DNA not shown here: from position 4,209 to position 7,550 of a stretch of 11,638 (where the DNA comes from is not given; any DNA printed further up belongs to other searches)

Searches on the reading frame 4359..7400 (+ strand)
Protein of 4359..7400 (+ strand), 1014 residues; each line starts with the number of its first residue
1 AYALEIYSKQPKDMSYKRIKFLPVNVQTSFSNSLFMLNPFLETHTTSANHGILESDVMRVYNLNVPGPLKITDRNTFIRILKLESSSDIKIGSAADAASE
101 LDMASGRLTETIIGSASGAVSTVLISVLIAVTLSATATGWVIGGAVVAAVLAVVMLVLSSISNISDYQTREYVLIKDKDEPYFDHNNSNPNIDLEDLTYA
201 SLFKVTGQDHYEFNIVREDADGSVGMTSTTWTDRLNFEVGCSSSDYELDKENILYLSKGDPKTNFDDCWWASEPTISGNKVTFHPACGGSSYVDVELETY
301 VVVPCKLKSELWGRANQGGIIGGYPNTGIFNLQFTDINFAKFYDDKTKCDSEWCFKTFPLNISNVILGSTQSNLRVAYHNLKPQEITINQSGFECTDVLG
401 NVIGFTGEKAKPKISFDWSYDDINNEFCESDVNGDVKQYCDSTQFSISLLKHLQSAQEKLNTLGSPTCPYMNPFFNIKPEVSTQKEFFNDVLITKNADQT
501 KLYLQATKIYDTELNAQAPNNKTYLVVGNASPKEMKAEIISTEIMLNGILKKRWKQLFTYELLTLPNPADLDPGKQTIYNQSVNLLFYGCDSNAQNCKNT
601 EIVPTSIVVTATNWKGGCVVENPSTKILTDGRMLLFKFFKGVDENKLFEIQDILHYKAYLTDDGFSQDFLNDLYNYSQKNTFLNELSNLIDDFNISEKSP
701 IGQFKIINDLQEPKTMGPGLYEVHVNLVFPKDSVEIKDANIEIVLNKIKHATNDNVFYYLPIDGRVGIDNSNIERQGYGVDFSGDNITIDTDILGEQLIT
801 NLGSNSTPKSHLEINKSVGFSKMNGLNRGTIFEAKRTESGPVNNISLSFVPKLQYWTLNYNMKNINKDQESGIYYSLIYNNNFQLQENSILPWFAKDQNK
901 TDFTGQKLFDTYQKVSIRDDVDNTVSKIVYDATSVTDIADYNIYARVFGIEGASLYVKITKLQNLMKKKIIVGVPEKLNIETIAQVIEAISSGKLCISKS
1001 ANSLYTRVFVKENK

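Call 44: search_solved_structures(query=A2, max_evalue=1)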
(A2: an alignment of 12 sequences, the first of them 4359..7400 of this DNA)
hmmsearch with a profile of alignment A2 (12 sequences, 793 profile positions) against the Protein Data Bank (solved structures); distinct sequences matched with E-value up to 1: 0.

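Call 51: predict_structure(alignment_id=A2)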
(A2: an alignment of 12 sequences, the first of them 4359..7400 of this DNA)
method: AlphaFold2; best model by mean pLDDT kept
length: 1014 residues; sequences in the alignment: 12
mean_pLDDT: 55.5   pTM: 0.52
mean pLDDT of the five models: 55.5, 52.6, 50.8, 49.4, 47.6
residues with pLDDT >= 90: 3; 70-90: 300; 50-70: 278; < 50: 433
segments of 3 or more residues with pLDDT < 50: 1-268, 270-282, 288-292, 296-307, 309-347, 357-375, 544-549, 626-637, 763-810, 905-907
pLDDT, mean of each block of 10 residues (from residue 1): 41 40 34 36 40 45 33 38 34 32 25 24 33 33 42 41 22 23 29 28 23 21 28 35 42 30 40 42 48 45 40 36 30 37 46 52 36 50 55 76 85 75 83 77 82 87 67 59 65 67 79 67 63 71 50 75 72 61 65 54 66 63 50 46 63 83 63 60 61 74 68 62 81 77 78 64 46 40 35 30 33 63 75 72 67 85 72 79 56 72 54 69 77 57 81 81 76 85 83 84 76 73
secondary structure, 60 per line:
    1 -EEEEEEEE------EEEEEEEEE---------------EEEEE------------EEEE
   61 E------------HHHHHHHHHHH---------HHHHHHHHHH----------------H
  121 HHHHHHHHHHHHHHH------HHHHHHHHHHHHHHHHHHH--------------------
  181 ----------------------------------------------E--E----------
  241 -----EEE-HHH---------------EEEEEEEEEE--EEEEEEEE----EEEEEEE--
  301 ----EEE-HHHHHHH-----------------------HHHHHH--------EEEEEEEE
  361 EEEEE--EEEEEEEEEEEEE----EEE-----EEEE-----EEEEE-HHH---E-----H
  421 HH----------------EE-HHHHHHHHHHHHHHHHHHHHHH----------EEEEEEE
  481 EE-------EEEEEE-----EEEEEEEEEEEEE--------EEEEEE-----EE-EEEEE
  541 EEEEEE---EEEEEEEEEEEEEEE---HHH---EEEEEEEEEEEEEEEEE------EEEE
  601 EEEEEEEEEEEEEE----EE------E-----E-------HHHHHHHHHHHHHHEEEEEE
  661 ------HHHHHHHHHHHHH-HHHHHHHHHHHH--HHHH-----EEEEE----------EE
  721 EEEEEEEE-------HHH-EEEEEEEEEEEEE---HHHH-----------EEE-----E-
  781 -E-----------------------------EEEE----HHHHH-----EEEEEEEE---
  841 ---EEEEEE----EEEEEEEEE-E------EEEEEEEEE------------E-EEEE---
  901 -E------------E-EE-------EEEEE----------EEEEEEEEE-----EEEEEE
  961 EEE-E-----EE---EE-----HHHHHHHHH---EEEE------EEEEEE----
elements in order (helices of 4 or more, strands of 3 or more residues): E2-9 E16-24 E40-44 E57-61 H74-84 H94-103 H120-135 H142-160 E246-248 E268-277 E280-287 E292-298 E305-307 H309-315 H339-344 E353-365 E368-380 E385-387 E393-396 E402-406 H442-463 E474-482 E490-495 E501-513 E522-527 E536-546 E550-564 E574-590 E597-614 H641-654 E655-660 H667-679 H681-692 H695-698 E704-708 E719-728 E740-752 H756-759 E771-773 E812-815 H820-824 E830-837 E844-849 E854-862 E871-879 E894-897 E926-930 E941-949 E955-963 H983-991 E995-998 E1005-1010

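Call 53: search_protein_representatives(alignment_id=A2)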
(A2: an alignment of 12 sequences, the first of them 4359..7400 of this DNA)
Query: 12 sequences, 793 profile positions. Proteins with E-value up to 0.001 (for the whole library): 722; up to 1e-10: 622; up to 1e-30: 465. The best 150 are listed.
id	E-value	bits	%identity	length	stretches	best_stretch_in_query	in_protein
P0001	1.2e-231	788.1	-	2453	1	1-791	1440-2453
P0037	3.4e-176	604.7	-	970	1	39-791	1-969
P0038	5.7e-168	577.5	-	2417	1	1-791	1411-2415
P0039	7.2e-168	577.2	-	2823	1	46-792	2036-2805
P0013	3.3e-136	472.4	-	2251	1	2-792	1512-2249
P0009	1.5e-134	467.0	-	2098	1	1-792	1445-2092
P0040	5.6e-131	455.1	-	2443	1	1-789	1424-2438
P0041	3.6e-127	442.6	-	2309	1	34-792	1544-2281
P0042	1.4e-113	397.7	-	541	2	426-791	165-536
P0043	1.8e-111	390.7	-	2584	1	211-792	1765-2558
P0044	6.8e-107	375.5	-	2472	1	1-791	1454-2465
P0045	8.9e-102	358.6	-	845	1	210-713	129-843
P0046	6.2e-92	326.0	-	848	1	237-792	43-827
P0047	7.1e-91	322.5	-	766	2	315-792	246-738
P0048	7.4e-91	322.5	-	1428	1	352-792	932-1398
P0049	4.3e-90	319.9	-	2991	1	341-791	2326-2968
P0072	8.1e-80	286.0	-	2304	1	330-791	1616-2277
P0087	4.3e-76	273.7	-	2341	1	344-791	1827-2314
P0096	4.9e-74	266.8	-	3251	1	336-790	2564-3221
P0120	9.7e-71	255.9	-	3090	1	346-791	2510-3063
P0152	1.0e-67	245.9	-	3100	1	336-791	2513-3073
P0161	1.2e-66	242.4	-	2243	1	297-792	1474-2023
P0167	5.5e-66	240.2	-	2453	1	330-791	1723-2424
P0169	9.8e-66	239.4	-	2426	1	297-792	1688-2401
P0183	4.3e-65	237.3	-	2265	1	61-791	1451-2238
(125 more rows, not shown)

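Call 61: fold_search(model_id=the predicted structure, library=pdb)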
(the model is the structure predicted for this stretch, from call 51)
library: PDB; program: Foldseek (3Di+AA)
matches with E <= 10: 838; with E <= 0.001: 1
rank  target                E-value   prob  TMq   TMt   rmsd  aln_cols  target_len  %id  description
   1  7vcr_A                2.7e-04  0.47  0.08  0.14  23.7       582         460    8  Crystal Structure of PitA fragment from pilus islet-2 of Streptococcus oralis (released 2022-06-01)
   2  7vcr_B                2.1e-03  0.21  0.07  0.13  24.0       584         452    8  Crystal Structure of PitA fragment from pilus islet-2 of Streptococcus oralis (released 2022-06-01)
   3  7vcn_B                2.5e-03  0.25  0.08  0.14  24.1       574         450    8  Crystal Structure of PitA fragment from pilus islet-2 of Streptococcus oralis with Tb-Xo4 (released 2022-07-13)
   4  8d3t_D                4.9e-02  0.96  0.07  0.16   6.9       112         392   10  Crystal structure of GalS1 from Populus trichocarpas (released 2023-03-15)
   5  4jvu_A                1.3e-01  0.30  0.06  0.30  21.1       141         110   13  IgM C2-domain from mouse (released 2013-06-12)
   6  6kwn_A                1.3e-01  0.23  0.06  0.15  22.4       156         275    7  Crystal structure of pSLA-1*1301(F99Y) complex with S-OIV-derived epitope NSDTVGWSW (released 2020-09-09)
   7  4q9c                  1.4e-01  0.60  0.07  0.36  12.3       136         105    9  IgNAR antibody domain C3 (released 2014-07-02)
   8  8d3t_A                1.6e-01  0.63  0.07  0.16   7.4       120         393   10  Crystal structure of GalS1 from Populus trichocarpas (released 2023-03-15)
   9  3so5_A                1.6e-01  0.35  0.06  0.31  12.2       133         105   10  Crystal structure of an Immunoglobulin I-set domain of Lrig3 protein (Lrig3) from MUS MUSCULUS at 1.70 A resolution (released 2011-07-27)
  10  3so5_B                1.8e-01  0.30  0.06  0.30  16.2       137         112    9  Crystal structure of an Immunoglobulin I-set domain of Lrig3 protein (Lrig3) from MUS MUSCULUS at 1.70 A resolution (released 2011-07-27)
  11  5mzm_A                1.9e-01  0.25  0.06  0.15  12.5       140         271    8  Structure of H-2Db in complex with TEIPP APL Trh4 p3P (released 2018-03-21)
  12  8d3t_B                2.0e-01  0.63  0.06  0.13   7.9       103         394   11  Crystal structure of GalS1 from Populus trichocarpas (released 2023-03-15)
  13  5nq2_A                2.1e-01  0.38  0.06  0.16  11.5       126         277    9  'Porcine (Sus scrofa) Major Histocompatibility Complex, class I, presenting IAYERMCNI (released 2018-04-25)
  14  8ady_A                2.1e-01  0.23  0.06  0.28  14.4       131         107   14  Cryo-EM structure of full-length human immunoglobulin M - F(ab')2 conformation 1 (released 2022-10-26)
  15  4b5d_A                2.1e-01  0.14  0.07  0.20  25.2       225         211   12  Capitella teleta AChBP in complex with psychonicline (3-((2(S)- Azetidinyl)methoxy)-5-((1S,2R)-2-(2-hydroxyethyl)cyclo (released 2012-09-26)
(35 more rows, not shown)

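Call 62: find_related_loci(query=A3, collection=genome_contigs, flank=10000)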
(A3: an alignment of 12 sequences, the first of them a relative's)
Query A3 (2218 aa) in genome_contigs; peptide patterns used: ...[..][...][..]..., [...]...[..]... (x = any residue, [..] = any of these).
334 stretches matched a pattern; 280 encode a relative of the query (tblastn E <= 1e-3); the best 80 are kept; 71 distinct loci.
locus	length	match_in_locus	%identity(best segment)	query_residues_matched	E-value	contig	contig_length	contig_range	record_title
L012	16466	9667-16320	100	1-2218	0e+0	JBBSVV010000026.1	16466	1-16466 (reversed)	MAG: archaeon isolate H32-bin002_1 H32_bin002_1_000000000026, whole genome shotgun sequence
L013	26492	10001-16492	39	6-2214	0e+0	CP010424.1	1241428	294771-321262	MAG: archaeon GW2011_AR10 chromosome, complete genome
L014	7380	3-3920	41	867-2208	0e+0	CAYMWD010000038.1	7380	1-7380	MAG TPA_asm: uncultured archaeon isolate SRP178699_co1_12 genome assembly, contig: NODE_14419_length_7380_cov_4.319181,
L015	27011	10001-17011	38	1-2214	0e+0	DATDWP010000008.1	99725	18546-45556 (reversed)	MAG TPA_asm: archaeon isolate SMAG_U8115 k141_218588, whole genome shotgun sequence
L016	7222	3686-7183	33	3-1148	1e-162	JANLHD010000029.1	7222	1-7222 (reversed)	MAG: archaeon isolate P6-8 k99_349242, whole genome shotgun sequence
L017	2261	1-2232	34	29-774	2e-119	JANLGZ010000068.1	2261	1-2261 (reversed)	MAG: archaeon isolate P6-4 k99_44390, whole genome shotgun sequence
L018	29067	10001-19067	31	10-2187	7e-111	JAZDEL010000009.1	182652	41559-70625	MAG: Candidatus Iainarchaeum archaeon isolate MEGAHIT-group-0.15 k141_11171862, whole genome shotgun sequence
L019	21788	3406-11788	29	2-2029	5e-96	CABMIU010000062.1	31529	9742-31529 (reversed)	uncultured archaeon isolate LFW-281_4 genome assembly, contig: LFW2814_8, whole genome shotgun sequence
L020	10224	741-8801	29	1-2000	4e-88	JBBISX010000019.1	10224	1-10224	MAG: Candidatus Iainarchaeum archaeon isolate PFS170222_bin_383 NODE_6623_length_10224_cov_3.704789, whole genome shotgu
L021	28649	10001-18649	28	9-2190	3e-87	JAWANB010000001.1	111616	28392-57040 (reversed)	MAG: Candidatus Iainarchaeum archaeon isolate SRBZ-2_201901_bins_138 SRBZ-2_201901_bins_138_scaffold_1, whole genome sho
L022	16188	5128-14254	27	3-2205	6e-85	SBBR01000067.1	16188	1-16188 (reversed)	MAG: archaeon isolate Bin_44_1 Hy_contig34251, whole genome shotgun sequence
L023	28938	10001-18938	26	1-2198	4e-83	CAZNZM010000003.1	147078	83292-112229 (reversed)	MAG TPA_asm: uncultured archaeon isolate binchicken_co107_421 genome assembly, contig: NODE_212_length_147078_cov_7.4411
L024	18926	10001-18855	30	10-2192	2e-78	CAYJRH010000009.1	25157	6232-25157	MAG TPA_asm: uncultured archaeon isolate ERP125453_co1_38 genome assembly, contig: NODE_1763_length_25157_cov_30.401840,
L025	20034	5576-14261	27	10-2204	1e-76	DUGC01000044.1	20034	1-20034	MAG TPA_asm: Candidatus Iainarchaeum archaeon isolate UBA10205 contig_124353, whole genome shotgun sequence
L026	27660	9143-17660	25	3-2206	2e-67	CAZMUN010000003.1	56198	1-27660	MAG TPA_asm: uncultured archaeon isolate SRP141376_co2_350 genome assembly, contig: NODE_1415_length_56198_cov_6.056801,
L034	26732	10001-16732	29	3-2192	6e-52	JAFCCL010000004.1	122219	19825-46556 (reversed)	MAG: Candidatus Iainarchaeum archaeon isolate AB_3033_Bin_170 AB_3033_Bin_170_scaffold_55, whole genome shotgun sequence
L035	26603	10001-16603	29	5-2202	8e-52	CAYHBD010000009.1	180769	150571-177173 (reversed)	MAG TPA_asm: uncultured archaeon isolate ERP119294_co2_134 genome assembly, contig: k141_820110, whole genome shotgun se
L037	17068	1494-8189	29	6-2192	2e-50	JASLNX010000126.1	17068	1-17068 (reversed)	MAG: archaeon isolate Arabian11_MAG_21 c_000001299260, whole genome shotgun sequence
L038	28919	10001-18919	28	1-2188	7e-50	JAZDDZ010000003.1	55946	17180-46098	MAG: Candidatus Iainarchaeum archaeon isolate MEGAHIT-group-0.115 k141_2170482, whole genome shotgun sequence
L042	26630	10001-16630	26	5-2183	4e-48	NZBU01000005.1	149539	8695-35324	MAG: Candidatus Iainarchaeum archaeon isolate ARS1307 MHASMcontig_151451, whole genome shotgun sequence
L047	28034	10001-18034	29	2-2196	2e-52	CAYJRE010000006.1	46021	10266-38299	MAG TPA_asm: uncultured archaeon isolate ERP125453_co1_164 genome assembly, contig: NODE_571_length_46021_cov_17.284036,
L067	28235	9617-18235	25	3-2206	2e-69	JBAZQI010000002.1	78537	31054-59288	MAG: archaeon isolate SO_2017_SWC_5 scaffold_344_c1_LP-4_2017, whole genome shotgun sequence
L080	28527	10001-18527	28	1-2198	7e-40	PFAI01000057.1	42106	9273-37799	MAG: Candidatus Diapherotrites archaeon CG10_big_fil_rev_8_21_14_0_10_31_34 CG10_8_21_14_0.10_scaffold_1599_c, whole gen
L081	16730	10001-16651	26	10-1928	2e-39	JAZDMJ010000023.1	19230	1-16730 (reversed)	MAG: Candidatus Iainarchaeum archaeon isolate MEGAHIT-group-0.644 k141_8835905, whole genome shotgun sequence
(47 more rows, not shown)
